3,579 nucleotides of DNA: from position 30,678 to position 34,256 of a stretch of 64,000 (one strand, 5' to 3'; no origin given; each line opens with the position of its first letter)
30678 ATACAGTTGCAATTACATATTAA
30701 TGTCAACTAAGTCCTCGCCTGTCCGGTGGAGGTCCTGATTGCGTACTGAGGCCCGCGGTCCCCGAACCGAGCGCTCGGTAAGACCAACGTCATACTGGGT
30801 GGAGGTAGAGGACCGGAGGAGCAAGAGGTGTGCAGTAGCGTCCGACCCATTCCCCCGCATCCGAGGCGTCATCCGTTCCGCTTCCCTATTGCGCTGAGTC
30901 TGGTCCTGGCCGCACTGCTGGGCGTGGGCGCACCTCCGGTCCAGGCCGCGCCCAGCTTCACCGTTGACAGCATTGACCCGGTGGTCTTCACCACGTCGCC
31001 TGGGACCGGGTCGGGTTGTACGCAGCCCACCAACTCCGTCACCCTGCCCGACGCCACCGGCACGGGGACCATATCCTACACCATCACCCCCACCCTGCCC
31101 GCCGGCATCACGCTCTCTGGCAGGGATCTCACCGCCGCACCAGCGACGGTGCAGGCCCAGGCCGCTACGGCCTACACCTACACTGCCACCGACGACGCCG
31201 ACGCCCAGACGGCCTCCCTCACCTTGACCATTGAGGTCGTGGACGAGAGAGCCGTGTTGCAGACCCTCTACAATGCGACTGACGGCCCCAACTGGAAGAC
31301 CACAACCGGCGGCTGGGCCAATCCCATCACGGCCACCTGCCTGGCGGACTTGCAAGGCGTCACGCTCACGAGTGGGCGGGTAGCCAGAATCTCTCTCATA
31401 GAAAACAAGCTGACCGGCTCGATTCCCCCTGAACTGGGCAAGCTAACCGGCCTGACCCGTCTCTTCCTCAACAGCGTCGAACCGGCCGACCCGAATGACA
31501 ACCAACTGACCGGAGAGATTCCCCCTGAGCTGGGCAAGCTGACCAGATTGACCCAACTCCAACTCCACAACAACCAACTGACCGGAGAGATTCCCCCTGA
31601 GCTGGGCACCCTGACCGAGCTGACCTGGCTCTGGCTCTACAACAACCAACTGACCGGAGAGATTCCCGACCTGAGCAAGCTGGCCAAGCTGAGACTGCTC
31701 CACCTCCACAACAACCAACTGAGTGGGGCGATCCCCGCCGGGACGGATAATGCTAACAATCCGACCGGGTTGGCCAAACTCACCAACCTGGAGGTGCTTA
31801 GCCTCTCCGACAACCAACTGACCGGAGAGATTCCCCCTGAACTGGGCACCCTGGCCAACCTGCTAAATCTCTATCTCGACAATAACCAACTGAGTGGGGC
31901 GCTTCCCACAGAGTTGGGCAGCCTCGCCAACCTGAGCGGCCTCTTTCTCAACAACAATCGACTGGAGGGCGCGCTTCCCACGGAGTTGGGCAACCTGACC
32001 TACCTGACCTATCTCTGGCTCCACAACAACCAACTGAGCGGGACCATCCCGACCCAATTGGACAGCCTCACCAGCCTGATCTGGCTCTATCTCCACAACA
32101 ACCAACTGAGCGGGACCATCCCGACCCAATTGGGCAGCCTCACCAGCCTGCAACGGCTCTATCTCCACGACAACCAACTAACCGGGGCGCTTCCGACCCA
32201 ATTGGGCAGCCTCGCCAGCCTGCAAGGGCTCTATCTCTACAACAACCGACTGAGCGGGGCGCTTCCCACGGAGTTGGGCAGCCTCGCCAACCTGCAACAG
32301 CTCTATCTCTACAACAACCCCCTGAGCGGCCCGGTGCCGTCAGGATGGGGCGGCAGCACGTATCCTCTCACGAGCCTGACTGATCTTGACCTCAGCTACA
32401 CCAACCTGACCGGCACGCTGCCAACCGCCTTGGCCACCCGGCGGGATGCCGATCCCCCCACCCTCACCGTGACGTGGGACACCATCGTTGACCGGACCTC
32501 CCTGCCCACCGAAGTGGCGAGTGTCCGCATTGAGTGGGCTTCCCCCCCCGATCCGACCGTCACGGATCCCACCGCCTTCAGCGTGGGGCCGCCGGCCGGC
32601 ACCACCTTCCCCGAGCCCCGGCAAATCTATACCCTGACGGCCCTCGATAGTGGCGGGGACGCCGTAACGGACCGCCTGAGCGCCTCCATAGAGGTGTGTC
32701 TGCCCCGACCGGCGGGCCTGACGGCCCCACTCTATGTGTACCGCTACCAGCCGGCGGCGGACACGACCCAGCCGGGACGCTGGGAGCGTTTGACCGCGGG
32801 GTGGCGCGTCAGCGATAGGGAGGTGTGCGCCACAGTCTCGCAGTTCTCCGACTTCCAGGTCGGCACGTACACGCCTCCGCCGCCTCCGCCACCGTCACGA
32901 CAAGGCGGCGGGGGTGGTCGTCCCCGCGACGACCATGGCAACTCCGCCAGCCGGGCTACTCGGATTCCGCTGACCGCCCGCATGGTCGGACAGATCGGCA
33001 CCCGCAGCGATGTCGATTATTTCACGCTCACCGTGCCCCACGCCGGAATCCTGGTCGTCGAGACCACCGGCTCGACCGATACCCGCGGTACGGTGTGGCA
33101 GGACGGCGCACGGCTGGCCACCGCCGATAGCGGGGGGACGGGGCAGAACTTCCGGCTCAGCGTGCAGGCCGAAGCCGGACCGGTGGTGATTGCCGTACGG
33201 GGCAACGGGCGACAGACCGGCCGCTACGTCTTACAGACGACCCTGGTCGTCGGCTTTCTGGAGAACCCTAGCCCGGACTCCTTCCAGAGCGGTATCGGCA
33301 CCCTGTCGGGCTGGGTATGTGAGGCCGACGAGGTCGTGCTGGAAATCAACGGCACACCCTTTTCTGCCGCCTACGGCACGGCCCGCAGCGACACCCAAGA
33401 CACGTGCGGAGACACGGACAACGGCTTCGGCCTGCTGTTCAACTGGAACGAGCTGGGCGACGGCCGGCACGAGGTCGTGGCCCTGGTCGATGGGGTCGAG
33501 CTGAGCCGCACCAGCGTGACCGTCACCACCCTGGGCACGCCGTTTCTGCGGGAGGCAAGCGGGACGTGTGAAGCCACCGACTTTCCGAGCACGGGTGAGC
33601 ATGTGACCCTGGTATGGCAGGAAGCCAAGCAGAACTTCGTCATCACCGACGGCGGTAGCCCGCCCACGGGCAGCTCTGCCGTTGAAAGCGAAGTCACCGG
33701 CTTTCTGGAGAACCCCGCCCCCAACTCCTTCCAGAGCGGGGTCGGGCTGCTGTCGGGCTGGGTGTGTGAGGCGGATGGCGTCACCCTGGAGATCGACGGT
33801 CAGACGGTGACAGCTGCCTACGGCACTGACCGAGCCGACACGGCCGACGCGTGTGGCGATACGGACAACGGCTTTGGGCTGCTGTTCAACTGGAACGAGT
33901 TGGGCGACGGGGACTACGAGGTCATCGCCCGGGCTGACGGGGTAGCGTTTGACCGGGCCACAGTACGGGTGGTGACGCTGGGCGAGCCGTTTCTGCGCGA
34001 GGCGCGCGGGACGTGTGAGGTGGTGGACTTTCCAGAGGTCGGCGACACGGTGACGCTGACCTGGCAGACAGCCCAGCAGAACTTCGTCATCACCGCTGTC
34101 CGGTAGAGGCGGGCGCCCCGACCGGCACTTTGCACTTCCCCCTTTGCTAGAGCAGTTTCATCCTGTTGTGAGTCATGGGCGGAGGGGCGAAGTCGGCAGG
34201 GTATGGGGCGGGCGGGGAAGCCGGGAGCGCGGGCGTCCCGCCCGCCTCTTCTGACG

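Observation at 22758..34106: Four giant exoproteins share one C-terminal cassette (PPC-like domain plus two copies of an unrecognised ~115-aa Cys-containing domain) fused to unrelated passenger domains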

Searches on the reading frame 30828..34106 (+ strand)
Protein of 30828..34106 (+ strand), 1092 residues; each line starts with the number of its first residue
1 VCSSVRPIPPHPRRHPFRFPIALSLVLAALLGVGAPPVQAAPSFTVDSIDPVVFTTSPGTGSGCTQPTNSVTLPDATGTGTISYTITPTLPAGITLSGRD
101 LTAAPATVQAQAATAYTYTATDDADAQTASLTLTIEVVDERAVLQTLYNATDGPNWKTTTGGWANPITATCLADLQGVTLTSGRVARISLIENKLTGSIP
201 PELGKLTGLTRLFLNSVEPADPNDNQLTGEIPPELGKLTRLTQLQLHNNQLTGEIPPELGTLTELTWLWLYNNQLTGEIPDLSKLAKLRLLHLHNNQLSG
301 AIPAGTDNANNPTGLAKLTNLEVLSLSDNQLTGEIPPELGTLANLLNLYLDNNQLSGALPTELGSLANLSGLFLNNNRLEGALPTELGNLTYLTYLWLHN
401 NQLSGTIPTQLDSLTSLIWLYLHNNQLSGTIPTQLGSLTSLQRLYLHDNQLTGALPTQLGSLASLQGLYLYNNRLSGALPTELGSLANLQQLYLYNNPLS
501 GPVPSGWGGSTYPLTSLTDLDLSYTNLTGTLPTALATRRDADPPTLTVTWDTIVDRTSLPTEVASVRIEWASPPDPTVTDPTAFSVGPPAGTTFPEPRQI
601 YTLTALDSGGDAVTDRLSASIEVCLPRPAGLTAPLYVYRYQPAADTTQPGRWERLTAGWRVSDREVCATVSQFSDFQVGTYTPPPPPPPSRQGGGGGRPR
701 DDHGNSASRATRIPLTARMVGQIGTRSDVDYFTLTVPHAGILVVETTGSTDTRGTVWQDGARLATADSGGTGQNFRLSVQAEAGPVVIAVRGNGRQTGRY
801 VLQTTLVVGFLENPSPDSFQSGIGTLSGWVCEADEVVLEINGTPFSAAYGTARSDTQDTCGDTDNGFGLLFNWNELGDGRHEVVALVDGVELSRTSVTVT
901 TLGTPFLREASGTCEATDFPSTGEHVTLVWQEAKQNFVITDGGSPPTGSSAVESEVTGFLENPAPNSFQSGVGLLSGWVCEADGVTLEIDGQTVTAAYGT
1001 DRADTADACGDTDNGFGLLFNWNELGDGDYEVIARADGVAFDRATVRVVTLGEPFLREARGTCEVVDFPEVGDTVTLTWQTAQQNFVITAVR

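Call 3: search_protein_families(library=pfam, proteins=[window:30828-34106:+], max_evalue=0.01)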
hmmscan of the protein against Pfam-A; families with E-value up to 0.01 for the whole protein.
window:30828-34106:+ (1092 aa): 8 families
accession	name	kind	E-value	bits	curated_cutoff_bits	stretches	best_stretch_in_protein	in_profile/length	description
PF12799.13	LRR_4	-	9.9e-41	137.3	27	6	263-299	1-37/44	Leucine Rich repeats (2 copies)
PF00560.39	LRR_1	-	2.8e-38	122.1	20.6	1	320-342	1-23/23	Leucine Rich Repeat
PF13855.12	LRR_8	-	2.5e-24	85.2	27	5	440-499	2-61/61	Leucine rich repeat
PF23598.1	LRR_14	-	8.5e-21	74.5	40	3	362-533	42-207/353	Leucine-rich repeat region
PF25019.1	LRR_R13L1-DRL21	-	3.1e-05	24.3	27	0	205-295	35-126/127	R13L1/DRL21 LRRs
PF24141.1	LRR_ComC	-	0.0023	18.1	27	0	318-408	190-273/288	EGF-like domain-containing protein ComC LRR domain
PF22015.1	OSBS_N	-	0.0048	17.1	27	0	1013-1029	32-48/78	O-succinylbenzoate synthase, N-terminal domain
PF24758.1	LRR_At5g56370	-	0.0092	16.1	27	0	437-496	9-70/227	FBD-associated F-box protein At5g56370, LRR repeats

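Call 4: search_protein_families(library=ncbifam, proteins=[window:30828-34106:+], max_evalue=0.01)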
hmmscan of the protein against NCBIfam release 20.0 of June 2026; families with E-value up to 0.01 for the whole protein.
window:30828-34106:+ (1092 aa): 5 families
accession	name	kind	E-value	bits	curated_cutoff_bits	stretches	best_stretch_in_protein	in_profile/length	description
NF041400.1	XopAE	equivalog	1.5e-25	90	600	2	334-536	10-205/478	type III secretion system effector XopAE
NF041381.1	XopAC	subfamily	2.2e-23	82.7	450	3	382-508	80-204/451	XopAC/AvrAC family type III secretion system effector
NF047464.1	FibnectbindLIC11051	equivalog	1.7e-22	79.7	1000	3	311-425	549-660/685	LIC_11051 family fibronectin-binding protein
NF033190.2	inl_like_NEAT_1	exception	1e-13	50.5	1275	1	311-501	277-452/754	NEAT domain-containing leucine-rich repeat protein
NF041351.1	XopL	equivalog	2.3e-10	39.8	500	2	231-422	66-254/497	type III secretion system leucine-rich repeat domain-containing effector XopL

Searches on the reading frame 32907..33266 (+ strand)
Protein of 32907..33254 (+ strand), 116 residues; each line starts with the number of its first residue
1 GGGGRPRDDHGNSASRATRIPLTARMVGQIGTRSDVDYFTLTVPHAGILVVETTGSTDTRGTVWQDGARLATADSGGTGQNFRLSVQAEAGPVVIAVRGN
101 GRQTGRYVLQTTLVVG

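Call 7: search_protein_families(library=pfam, proteins=[window:32907-33254:+], max_evalue=10)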
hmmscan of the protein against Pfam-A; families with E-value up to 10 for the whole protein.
seq(116 aa): 1 family
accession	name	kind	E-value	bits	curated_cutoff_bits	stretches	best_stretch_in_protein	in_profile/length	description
PF04151.21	PPC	-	0.037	15.3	25.9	1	35-81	1-25/70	Bacterial pre-peptidase C-terminal domain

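Call 59: search_solved_structures(query=A5, max_evalue=10, show_alignments=3)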
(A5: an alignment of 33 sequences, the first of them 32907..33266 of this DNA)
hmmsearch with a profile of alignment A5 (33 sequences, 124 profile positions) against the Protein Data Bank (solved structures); distinct sequences matched with E-value up to 10: 7.
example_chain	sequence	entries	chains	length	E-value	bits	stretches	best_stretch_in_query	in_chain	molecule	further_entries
5iku_A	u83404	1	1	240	1.2e-06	31.7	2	10-116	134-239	Collagenase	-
1nqj_A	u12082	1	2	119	0.00034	23.7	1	10-116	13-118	class 1 collagenase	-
4hpk_B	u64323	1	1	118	0.00035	23.7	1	10-116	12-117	Collagenase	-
1nqd_A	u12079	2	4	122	0.00039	23.6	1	10-116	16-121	class 1 collagenase | Collagenase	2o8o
4hpk_A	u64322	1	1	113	0.00042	23.5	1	11-116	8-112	Collagenase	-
3jqw_A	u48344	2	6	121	0.12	15.5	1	29-83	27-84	ColH protein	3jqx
5sv5_A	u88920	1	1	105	0.22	14.6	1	12-115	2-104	Microbial collagenase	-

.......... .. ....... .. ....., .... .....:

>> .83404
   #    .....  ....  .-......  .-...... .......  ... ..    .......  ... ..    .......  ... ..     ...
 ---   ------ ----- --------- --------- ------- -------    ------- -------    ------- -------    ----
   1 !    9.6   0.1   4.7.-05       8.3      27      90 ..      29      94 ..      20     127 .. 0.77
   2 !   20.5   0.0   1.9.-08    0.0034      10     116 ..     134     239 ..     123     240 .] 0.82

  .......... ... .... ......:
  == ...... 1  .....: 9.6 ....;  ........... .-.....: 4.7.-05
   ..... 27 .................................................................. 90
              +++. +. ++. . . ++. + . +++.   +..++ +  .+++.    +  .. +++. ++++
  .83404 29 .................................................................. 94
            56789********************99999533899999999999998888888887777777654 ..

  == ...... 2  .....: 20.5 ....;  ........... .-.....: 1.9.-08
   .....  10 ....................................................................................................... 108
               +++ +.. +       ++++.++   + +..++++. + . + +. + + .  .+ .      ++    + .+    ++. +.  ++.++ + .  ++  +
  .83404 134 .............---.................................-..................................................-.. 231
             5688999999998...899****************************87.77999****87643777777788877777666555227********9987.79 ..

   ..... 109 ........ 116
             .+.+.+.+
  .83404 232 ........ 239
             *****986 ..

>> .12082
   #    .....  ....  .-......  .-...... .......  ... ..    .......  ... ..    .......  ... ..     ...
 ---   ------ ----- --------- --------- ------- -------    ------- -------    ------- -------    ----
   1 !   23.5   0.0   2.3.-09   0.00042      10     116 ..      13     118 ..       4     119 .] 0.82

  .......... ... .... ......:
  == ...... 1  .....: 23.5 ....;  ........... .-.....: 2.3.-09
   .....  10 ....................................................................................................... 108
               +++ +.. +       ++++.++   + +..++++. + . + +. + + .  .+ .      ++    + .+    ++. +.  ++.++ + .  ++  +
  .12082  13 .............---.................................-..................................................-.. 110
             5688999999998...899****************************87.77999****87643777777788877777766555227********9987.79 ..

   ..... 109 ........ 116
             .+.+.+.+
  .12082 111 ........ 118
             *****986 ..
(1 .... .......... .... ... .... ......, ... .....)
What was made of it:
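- On Pfam PPC (PF04151) / collagenase collagen-binding domain superfamily (first cassette domain): A 33-sequence profile hits ColG CBDs as its only significant PDB matches (5iku E 1.2e-6; 1nqj/1nqd about 3e-4; call 59).
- On Collagen-binding function of ColG s3b-type CBD: In the HMMER alignment to 1nqd/1nqj these positions align to a near-invariant Gly and to variable columns of the V.G.G segment (call 59).
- Closest known: C-terminal PKD + collagen-binding. Same: The N-terminal D.HGN and D.DYF acidic motifs align with ColG Ca-site segments (call 59).
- Closest known: C-terminal PKD + collagen-binding. Different: The collagen-contacting tyrosines are not conserved (call 59).
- Tried and rejected: Rejected at the residue level (call 59).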
